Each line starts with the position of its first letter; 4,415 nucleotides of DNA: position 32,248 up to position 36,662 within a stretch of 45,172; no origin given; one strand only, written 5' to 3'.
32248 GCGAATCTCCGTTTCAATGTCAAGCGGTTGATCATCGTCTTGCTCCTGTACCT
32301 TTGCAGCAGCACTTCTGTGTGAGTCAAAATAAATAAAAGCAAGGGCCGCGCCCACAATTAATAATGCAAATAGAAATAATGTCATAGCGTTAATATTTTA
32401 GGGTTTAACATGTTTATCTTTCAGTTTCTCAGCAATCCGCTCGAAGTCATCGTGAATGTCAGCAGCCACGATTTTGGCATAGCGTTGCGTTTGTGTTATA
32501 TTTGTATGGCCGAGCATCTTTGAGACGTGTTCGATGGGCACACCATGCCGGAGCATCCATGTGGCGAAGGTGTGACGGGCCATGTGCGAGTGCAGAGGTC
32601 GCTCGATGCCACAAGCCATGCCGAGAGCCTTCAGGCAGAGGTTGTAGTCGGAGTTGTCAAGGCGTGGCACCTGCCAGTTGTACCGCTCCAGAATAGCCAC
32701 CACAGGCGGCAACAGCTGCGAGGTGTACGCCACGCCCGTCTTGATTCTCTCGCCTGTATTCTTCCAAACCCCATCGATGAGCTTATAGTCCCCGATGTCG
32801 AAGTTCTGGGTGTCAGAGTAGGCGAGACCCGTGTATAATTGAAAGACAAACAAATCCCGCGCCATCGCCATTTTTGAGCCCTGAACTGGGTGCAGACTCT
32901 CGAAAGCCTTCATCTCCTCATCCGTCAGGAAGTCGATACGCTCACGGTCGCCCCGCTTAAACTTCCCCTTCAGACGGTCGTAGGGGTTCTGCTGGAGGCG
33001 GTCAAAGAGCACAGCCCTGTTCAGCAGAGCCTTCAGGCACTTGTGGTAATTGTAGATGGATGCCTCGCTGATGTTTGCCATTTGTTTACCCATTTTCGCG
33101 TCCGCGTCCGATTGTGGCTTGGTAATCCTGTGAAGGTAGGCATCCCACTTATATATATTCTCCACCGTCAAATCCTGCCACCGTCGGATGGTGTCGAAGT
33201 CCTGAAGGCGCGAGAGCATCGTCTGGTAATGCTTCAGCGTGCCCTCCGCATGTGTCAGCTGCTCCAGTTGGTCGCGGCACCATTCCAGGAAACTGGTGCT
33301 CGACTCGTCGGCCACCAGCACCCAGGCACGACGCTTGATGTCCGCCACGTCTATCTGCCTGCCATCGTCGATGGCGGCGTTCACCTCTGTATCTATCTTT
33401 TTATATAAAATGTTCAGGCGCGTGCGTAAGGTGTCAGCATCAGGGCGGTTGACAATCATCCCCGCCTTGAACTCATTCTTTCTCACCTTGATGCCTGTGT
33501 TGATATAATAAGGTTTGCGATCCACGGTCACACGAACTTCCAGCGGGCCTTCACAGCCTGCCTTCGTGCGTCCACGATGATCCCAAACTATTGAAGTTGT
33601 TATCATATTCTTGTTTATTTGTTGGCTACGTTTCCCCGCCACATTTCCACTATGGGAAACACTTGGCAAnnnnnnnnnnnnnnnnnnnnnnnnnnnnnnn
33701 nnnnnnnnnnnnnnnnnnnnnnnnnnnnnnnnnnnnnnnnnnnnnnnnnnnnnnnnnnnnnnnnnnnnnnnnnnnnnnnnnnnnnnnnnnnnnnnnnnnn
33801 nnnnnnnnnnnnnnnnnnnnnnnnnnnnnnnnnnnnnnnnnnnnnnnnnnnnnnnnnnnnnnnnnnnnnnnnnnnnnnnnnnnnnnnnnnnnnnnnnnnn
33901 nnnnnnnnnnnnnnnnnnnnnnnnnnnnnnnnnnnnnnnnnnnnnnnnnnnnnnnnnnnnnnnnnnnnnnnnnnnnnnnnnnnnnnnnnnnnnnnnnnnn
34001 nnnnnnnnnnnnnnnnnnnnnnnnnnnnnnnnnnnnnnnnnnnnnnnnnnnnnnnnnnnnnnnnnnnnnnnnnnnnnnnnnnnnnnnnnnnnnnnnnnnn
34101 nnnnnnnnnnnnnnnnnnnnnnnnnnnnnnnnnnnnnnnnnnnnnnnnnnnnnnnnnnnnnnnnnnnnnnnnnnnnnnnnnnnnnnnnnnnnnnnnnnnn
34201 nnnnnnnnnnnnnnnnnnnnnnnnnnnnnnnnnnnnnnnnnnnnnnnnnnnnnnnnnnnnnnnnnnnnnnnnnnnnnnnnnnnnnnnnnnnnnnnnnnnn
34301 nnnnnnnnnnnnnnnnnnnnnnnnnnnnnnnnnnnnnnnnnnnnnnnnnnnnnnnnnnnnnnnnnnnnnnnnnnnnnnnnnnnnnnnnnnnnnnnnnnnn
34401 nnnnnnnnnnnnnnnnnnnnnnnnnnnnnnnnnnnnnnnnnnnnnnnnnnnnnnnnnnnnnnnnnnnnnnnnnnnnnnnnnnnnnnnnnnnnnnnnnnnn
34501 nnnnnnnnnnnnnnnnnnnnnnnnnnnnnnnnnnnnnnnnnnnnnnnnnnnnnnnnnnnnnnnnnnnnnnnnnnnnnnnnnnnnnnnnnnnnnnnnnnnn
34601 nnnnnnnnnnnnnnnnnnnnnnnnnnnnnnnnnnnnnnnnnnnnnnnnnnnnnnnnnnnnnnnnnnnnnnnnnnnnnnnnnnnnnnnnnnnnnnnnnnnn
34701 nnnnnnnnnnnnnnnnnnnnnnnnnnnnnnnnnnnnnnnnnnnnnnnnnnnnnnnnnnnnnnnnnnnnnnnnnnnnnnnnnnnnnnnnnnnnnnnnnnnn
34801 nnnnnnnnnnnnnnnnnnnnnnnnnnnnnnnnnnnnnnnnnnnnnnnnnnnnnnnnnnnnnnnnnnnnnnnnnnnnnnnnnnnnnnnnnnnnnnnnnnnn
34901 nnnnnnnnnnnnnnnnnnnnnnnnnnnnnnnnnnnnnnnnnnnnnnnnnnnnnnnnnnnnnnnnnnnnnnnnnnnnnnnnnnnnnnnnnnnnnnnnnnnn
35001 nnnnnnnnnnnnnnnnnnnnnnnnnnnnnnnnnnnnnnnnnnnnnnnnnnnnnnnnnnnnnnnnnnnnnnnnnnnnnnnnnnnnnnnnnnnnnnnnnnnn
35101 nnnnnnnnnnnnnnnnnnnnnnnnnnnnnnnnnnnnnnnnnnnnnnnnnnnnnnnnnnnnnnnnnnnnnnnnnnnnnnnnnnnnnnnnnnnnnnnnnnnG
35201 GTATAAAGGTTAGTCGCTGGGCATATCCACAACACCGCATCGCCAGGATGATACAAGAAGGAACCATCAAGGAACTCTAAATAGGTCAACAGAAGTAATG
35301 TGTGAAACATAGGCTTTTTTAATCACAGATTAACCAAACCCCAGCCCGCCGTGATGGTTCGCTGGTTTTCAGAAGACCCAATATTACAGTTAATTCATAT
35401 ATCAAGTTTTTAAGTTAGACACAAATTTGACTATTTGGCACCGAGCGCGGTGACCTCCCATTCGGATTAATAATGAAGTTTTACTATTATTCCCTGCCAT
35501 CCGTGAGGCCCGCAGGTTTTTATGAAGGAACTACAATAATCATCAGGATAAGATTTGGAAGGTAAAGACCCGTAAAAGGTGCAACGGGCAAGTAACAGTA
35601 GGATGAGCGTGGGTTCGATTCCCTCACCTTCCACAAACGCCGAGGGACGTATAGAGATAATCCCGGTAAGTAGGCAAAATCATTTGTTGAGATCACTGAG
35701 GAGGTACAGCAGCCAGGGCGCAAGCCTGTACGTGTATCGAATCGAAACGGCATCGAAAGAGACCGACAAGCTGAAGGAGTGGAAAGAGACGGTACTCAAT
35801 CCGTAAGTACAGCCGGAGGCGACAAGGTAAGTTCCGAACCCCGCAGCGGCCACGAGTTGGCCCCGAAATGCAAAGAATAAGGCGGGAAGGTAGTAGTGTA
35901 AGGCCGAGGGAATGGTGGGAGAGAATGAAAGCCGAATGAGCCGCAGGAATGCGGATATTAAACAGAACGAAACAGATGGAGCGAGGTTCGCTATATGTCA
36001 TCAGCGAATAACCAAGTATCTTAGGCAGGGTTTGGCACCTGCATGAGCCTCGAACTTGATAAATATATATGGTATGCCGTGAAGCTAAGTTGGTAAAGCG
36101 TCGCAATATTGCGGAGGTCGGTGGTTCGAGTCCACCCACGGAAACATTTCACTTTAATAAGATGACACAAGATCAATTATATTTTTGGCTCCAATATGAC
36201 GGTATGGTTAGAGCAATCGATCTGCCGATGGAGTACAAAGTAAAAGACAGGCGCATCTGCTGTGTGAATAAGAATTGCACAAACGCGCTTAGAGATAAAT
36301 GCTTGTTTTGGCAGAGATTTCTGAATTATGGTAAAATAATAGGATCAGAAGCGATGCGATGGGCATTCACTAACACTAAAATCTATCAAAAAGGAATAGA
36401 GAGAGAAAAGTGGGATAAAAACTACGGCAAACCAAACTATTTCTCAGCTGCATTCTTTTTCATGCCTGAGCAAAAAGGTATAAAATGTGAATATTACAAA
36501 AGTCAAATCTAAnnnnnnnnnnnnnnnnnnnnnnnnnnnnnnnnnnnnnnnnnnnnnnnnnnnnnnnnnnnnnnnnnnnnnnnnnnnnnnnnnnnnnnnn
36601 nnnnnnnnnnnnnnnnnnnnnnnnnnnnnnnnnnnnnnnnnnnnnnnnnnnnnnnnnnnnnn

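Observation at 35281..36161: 881-nt ORF-poor, hairpin-dense gap bracketed by two tRNA-like modules: candidate large structured phage RNA of unassigned class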

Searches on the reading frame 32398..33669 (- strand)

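Call 38: search_protein_families(library=pfam, proteins=[window:32398-33669:-], max_evalue=0.01)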
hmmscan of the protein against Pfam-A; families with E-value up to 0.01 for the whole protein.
window:32398-33669:- (423 aa): 3 families
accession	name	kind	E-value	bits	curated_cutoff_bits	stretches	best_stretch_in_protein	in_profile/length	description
PF00589.27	Phage_integrase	-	7.3e-20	71.9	27.1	1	273-399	27-167/172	Phage integrase family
PF13102.12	Phage_int_SAM_5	-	6.6e-12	46.1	22.3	1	126-234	1-95/98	Phage integrase SAM-like domain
PF17293.8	Arm-DNA-bind_5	-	0.0013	19.6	22.6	1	40-104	13-80/87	Arm DNA-binding domain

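Call 39: search_protein_families(library=phrogs, proteins=[window:32398-33669:-], max_evalue=0.001)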
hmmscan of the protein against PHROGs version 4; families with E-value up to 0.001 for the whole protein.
window:32398-33669:- (423 aa): 7 families
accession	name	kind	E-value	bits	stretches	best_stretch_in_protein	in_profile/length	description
phrog_1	-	integration and excision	2.6e-38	133.7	1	54-419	125-454/611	integrase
phrog_216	-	integration and excision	3.1e-23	83.3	1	194-417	5-241/301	integrase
phrog_23271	-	unknown function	1.3e-08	35.6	1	360-400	10-50/67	-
phrog_34557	-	integration and excision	2.1e-07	31.8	1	335-400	107-166/183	integrase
phrog_7269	-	integration and excision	1.7e-06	28.9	1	358-405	27-74/89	integrase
phrog_7685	-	integration and excision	1.1e-05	26.1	1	354-397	176-219/240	integrase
phrog_35951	-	unknown function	6.8e-05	24.3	1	359-411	21-73/97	-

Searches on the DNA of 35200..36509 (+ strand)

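Call 4: search_rna_families(source=window, start=35200, end=36250, threshold=evalue, max_evalue=10, show_alignments=6)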
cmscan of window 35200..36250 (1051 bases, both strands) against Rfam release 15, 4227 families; matches with E-value up to 10: 7.
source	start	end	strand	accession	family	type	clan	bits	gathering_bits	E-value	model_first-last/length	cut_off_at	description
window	36075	36144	+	RF00005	tRNA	Gene; tRNA;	CL00001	44.3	29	6.1e-08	1-71/71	no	tRNA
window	36115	36249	-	RF02194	HPnc0260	Gene; antisense;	-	26.3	59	3.6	1-156/156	no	Bacterial antisense RNA HPnc0260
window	35262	35359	+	RF02408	snoR124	Gene; snRNA; snoRNA; CD-box;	-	21.3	70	2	1-77/77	no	Small nucleolar RNA snoR124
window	35940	35965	+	RF01107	SBRMV1_UPD-PKf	Cis-reg;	-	19.4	39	0.88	1-27/27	no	Pseudoknot of upstream pseudoknot domain (UPD) of the 3'UTR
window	36089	36139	-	RF04354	Plastid-ycf2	Cis-reg;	-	16.9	65.7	2.2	1-75/75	no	Plastid-ycf2 5UTR RNA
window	35557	35634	-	RF04354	Plastid-ycf2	Cis-reg;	-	15.2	65.7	6.3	1-75/75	no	Plastid-ycf2 5UTR RNA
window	35557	35636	+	RF00023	tmRNA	Gene;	CL00001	12.8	47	0.0083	1-374/374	no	transfer-messenger RNA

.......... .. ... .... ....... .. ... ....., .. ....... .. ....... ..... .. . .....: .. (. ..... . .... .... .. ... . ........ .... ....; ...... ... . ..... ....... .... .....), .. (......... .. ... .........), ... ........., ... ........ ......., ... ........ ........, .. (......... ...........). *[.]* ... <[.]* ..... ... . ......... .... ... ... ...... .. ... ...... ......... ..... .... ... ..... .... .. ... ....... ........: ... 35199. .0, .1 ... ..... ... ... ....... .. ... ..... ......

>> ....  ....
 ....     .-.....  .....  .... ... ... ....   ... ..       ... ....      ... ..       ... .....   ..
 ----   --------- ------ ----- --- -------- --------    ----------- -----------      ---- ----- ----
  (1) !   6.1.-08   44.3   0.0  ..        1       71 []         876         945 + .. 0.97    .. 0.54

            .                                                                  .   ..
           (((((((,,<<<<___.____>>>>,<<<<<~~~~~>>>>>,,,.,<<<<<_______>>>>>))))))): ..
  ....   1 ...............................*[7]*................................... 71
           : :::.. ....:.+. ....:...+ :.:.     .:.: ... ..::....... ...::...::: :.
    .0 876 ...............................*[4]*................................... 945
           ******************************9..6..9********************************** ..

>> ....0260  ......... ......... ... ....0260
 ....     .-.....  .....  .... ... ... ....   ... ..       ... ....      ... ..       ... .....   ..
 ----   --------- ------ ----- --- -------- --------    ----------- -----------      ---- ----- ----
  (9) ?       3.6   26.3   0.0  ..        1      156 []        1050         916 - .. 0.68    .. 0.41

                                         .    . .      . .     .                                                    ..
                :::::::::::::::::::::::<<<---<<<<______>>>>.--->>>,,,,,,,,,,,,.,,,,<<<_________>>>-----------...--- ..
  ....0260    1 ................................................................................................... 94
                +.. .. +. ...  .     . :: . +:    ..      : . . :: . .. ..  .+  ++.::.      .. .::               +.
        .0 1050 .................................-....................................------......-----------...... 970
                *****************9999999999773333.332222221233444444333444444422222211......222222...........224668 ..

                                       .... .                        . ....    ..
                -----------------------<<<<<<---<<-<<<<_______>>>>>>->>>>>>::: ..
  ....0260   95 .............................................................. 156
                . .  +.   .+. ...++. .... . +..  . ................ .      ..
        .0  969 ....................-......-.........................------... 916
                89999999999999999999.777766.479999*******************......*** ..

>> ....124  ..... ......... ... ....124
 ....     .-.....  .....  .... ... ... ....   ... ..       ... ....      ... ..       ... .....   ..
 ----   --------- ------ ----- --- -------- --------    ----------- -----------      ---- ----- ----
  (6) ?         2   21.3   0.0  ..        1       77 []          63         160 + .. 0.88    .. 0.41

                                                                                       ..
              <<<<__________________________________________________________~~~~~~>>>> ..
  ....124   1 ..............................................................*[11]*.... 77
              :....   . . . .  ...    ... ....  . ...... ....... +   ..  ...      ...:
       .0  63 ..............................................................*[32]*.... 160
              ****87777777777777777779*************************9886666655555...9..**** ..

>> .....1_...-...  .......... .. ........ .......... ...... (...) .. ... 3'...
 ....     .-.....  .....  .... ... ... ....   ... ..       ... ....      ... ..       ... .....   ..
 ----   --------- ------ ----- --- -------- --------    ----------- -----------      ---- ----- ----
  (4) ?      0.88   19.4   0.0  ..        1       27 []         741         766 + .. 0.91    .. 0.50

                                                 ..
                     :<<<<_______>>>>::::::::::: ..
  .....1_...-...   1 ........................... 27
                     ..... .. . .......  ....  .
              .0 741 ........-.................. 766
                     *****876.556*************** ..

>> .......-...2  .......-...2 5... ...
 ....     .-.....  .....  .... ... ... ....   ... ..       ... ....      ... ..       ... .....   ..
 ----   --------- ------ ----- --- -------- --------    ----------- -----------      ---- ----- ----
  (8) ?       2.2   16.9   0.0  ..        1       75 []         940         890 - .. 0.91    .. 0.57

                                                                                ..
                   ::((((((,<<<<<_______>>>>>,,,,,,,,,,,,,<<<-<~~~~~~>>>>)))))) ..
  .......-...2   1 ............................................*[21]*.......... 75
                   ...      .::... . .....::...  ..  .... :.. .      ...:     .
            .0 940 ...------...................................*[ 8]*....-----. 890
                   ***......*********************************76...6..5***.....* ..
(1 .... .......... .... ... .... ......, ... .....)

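Call 6: search_dna_similar(query=window:35281-36161:+, collection=phages, mode=distant, max_rows=30)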
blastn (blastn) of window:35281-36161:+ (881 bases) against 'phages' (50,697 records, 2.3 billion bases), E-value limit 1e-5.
No match.

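Call 11: search_rna_families(source=L001, threshold=gathering)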
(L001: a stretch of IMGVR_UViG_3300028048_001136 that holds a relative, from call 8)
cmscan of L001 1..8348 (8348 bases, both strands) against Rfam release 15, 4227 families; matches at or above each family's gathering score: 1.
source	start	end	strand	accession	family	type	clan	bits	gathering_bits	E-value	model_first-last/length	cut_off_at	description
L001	3893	3983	+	RF00005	tRNA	Gene; tRNA;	CL00001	32.3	29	0.00097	1-71/71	no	tRNA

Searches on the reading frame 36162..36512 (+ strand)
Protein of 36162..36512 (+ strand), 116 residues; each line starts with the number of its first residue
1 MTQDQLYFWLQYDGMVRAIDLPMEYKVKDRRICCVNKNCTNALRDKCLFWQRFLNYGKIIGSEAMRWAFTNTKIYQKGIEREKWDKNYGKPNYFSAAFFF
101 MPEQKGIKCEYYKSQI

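Call 8: find_related_loci(query=window:36162-36509:+, collection=viral_contigs, flank=4000)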
Query window:36162-36509:+ (116 aa) in viral_contigs; peptide patterns used: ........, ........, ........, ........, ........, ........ (x = any residue, [..] = any of these).
8 stretches matched a pattern; 1 encode a relative of the query (tblastn E <= 1e-3); 1 distinct loci.
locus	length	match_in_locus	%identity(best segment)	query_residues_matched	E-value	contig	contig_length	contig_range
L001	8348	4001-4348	86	1-116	1e-70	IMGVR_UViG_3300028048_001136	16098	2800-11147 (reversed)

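Call 38: search_protein_families(library=pfam, proteins=[window:36162-36512:+], max_evalue=0.01)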
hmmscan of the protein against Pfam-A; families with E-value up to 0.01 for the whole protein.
window:36162-36512:+ (116 aa): 0 families

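Call 39: search_protein_families(library=phrogs, proteins=[window:36162-36512:+], max_evalue=0.001)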
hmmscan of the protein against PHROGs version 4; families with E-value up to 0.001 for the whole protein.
window:36162-36512:+ (116 aa): 0 families
